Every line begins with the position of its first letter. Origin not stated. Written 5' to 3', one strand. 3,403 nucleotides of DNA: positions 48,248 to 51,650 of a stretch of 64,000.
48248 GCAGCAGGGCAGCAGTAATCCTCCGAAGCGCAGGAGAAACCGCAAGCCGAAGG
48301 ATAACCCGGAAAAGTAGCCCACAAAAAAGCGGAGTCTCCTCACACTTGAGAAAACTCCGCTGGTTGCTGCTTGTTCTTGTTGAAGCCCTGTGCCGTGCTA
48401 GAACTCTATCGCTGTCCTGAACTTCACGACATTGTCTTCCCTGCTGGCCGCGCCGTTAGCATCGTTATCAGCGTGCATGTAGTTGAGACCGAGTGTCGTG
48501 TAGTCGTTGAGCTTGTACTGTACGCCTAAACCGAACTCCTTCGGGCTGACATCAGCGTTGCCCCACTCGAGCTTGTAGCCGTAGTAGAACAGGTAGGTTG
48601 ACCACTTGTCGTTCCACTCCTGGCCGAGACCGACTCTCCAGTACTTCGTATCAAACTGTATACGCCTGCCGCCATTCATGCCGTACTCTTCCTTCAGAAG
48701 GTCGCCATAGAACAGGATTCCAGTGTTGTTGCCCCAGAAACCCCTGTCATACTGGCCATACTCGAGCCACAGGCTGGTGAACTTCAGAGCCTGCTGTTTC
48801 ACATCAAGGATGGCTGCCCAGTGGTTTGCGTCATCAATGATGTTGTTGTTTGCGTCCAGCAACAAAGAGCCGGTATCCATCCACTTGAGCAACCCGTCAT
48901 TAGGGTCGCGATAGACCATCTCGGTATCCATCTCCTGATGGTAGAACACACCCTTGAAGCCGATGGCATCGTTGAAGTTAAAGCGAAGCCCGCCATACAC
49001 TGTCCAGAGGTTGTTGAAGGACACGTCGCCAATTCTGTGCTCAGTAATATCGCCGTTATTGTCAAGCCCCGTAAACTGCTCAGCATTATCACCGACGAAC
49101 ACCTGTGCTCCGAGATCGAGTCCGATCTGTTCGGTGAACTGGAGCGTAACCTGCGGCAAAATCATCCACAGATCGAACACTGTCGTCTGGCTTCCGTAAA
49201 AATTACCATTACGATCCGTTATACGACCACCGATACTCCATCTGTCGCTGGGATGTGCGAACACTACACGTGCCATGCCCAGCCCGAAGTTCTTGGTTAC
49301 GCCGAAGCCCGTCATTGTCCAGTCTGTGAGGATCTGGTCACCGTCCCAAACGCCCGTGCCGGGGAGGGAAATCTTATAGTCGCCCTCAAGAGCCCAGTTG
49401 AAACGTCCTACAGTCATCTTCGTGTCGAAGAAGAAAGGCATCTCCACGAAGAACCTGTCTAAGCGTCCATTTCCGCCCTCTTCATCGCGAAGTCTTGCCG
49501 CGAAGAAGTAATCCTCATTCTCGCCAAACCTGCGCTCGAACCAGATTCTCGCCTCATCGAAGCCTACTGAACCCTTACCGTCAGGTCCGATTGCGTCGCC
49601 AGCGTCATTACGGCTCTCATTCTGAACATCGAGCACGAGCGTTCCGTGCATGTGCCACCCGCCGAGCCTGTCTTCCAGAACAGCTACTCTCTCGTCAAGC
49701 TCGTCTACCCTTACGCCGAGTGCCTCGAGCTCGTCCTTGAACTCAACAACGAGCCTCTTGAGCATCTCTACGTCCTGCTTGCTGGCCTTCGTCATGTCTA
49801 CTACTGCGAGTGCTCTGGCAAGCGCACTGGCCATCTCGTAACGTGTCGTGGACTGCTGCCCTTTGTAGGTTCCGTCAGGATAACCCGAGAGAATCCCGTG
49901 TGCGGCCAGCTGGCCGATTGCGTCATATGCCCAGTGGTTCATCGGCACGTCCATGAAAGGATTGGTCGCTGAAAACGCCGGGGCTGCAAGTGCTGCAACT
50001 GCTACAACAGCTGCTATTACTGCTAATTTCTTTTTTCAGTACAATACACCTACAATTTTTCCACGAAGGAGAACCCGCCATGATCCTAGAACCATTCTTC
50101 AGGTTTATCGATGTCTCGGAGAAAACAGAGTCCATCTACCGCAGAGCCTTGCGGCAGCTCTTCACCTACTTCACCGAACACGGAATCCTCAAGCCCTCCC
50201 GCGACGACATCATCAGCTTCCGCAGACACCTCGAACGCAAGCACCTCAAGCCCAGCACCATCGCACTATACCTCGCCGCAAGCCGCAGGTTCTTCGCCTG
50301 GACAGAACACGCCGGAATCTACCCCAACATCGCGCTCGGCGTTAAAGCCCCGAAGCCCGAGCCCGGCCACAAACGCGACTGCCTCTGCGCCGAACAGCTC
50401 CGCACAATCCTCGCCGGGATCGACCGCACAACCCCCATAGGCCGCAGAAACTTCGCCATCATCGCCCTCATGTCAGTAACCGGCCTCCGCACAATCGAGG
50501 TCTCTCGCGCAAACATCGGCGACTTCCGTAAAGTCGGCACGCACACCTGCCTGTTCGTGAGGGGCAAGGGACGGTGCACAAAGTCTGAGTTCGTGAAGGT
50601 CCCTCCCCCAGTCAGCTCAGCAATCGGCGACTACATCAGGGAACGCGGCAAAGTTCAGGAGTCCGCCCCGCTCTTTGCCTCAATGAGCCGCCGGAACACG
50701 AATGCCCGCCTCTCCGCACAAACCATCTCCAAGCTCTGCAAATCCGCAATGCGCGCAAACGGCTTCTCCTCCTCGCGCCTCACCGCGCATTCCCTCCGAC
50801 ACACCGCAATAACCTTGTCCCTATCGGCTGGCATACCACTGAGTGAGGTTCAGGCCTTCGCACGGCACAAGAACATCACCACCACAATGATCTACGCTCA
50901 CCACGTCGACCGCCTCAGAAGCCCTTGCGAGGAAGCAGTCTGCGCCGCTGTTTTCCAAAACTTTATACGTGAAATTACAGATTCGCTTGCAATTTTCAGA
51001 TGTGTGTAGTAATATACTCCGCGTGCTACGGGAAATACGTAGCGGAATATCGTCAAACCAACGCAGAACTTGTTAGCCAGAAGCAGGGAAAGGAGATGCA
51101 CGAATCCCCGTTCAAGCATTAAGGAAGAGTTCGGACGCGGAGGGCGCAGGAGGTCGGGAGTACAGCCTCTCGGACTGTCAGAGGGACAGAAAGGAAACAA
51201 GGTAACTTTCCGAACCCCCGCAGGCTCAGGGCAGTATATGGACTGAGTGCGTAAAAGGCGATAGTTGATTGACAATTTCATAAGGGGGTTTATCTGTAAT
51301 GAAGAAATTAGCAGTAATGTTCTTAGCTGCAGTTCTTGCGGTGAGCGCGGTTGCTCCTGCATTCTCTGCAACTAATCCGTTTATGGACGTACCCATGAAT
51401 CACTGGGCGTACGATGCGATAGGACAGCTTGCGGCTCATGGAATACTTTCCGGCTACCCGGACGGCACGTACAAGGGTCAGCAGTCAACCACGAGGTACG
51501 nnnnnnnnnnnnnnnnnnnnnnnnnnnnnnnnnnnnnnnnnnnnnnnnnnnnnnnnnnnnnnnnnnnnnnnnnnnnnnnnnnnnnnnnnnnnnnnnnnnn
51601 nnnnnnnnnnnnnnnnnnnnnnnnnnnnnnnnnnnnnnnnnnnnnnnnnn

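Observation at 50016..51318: Candidate recombinase-driven inversion cassette that carries the only promoter, leader, RBS and ATG for two alternative SLH porins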

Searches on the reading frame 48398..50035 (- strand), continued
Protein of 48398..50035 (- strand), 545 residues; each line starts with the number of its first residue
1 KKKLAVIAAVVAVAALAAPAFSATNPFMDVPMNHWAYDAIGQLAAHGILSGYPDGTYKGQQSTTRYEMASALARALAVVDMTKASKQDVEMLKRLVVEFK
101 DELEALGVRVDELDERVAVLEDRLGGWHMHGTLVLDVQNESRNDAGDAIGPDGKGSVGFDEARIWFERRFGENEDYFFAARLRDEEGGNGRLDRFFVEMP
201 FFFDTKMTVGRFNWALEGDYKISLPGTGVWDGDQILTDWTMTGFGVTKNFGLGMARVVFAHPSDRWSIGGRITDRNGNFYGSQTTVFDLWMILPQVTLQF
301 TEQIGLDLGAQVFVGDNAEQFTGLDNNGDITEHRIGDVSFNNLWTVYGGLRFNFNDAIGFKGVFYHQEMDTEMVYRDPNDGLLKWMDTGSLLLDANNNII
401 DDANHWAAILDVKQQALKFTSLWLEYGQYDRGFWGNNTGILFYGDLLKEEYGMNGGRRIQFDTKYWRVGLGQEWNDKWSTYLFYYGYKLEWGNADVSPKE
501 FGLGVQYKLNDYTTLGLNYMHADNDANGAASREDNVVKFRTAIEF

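Call 39: find_encoding_contigs(protein=P0085, flank=5000, max_places=3)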
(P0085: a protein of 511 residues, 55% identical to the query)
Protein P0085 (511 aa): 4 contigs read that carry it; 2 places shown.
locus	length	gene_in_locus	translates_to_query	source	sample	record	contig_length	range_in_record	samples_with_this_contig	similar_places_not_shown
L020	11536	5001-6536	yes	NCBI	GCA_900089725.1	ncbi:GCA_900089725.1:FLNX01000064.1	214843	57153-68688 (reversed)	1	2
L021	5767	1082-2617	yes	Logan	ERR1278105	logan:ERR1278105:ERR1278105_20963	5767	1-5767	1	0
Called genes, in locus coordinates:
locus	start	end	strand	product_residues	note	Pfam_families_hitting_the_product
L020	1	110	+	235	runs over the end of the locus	PF00535:Glycos_transf_2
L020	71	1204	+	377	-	PF13450:NAD_binding_8, PF03275:GLF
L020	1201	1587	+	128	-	PF04138:GtrA_DPMS_TM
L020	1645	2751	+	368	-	PF00005:ABC_tran, PF08402:TOBE_2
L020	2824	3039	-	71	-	PF00403:HMA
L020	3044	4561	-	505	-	PF02554:CstA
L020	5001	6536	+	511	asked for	PF00395:SLH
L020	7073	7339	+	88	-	PF00312:Ribosomal_S15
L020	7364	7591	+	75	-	PF01197:Ribosomal_L31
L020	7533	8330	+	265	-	PF02511:Thy1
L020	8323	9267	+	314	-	PF07136:DUF1385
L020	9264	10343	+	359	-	PF03462:PCRF, PF00472:RF-1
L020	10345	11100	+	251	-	PF17827:PrmC_N, PF05175:MTS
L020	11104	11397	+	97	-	-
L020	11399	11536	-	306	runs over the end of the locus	-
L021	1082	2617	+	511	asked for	PF00395:SLH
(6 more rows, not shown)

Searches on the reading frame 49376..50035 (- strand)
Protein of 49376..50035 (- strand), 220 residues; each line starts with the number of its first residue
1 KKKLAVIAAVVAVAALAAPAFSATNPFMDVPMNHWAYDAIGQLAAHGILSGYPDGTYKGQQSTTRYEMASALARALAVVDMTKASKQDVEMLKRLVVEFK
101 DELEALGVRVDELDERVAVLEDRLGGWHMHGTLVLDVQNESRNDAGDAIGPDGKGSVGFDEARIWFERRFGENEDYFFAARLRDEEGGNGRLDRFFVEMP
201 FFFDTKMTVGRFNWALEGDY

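Call 57: find_homologous_proteins(query=window:49376-50035:-, max_evalue=1e-20)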
Query seq(220 aa) (220 aa): 118 proteins with E <= 1e-20 among 7175 candidates.
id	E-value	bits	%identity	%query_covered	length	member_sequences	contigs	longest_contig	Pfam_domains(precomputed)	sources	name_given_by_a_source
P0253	1.2e-106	373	75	100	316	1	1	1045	PF00395.26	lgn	-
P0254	5.6e-94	332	69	100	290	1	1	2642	PF00395.26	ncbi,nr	ncbi:MAG: S-layer homology domain-containing protein, partial [Synergistaceae bacterium]|nr:S-layer 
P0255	4.4e-92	326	69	90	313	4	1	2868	PF00395.26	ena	-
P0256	2.7e-87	310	70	90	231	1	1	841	PF00395.26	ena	-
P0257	7.8e-86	305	77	83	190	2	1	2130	PF00395.26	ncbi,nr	ncbi:MAG: S-layer homology domain-containing protein, partial [Synergistaceae bacterium]|nr:S-layer 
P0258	2.1e-84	301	65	100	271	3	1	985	PF00395.26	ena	-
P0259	4.0e-81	290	65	90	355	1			PF00395.26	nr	nr:S-layer homology domain-containing protein [Synergistaceae bacterium]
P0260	4.1e-80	287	63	89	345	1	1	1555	PF00395.26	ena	-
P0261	1.2e-75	272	59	100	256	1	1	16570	PF00395.26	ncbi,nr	ncbi:MAG: S-layer homology domain-containing protein, partial [Synergistaceae bacterium]|nr:S-layer 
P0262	1.8e-75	271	87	66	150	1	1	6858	PF00395.26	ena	-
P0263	2.5e-75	271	79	62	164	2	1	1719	PF00395.26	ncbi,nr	ncbi:MAG: S-layer homology domain-containing protein, partial [Synergistaceae bacterium]|nr:S-layer 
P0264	2.2e-72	261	60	100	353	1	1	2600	PF00395.26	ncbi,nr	ncbi:MAG: S-layer homology domain-containing protein, partial [Defluviitaleaceae bacterium]|nr:S-lay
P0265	2.1e-69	252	57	100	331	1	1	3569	PF00395.26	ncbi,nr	ncbi:MAG: S-layer homology domain-containing protein, partial [Synergistaceae bacterium]|nr:S-layer 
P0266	5.0e-69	250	57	100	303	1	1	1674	PF00395.26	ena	-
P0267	3.0e-67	244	62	89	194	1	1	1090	PF00395.26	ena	-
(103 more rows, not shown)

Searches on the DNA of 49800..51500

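Call 33: search_rna_families(source=window, start=49800, end=51500, threshold=evalue, max_evalue=1)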
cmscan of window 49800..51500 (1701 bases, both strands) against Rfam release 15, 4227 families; matches with E-value up to 1: 0.
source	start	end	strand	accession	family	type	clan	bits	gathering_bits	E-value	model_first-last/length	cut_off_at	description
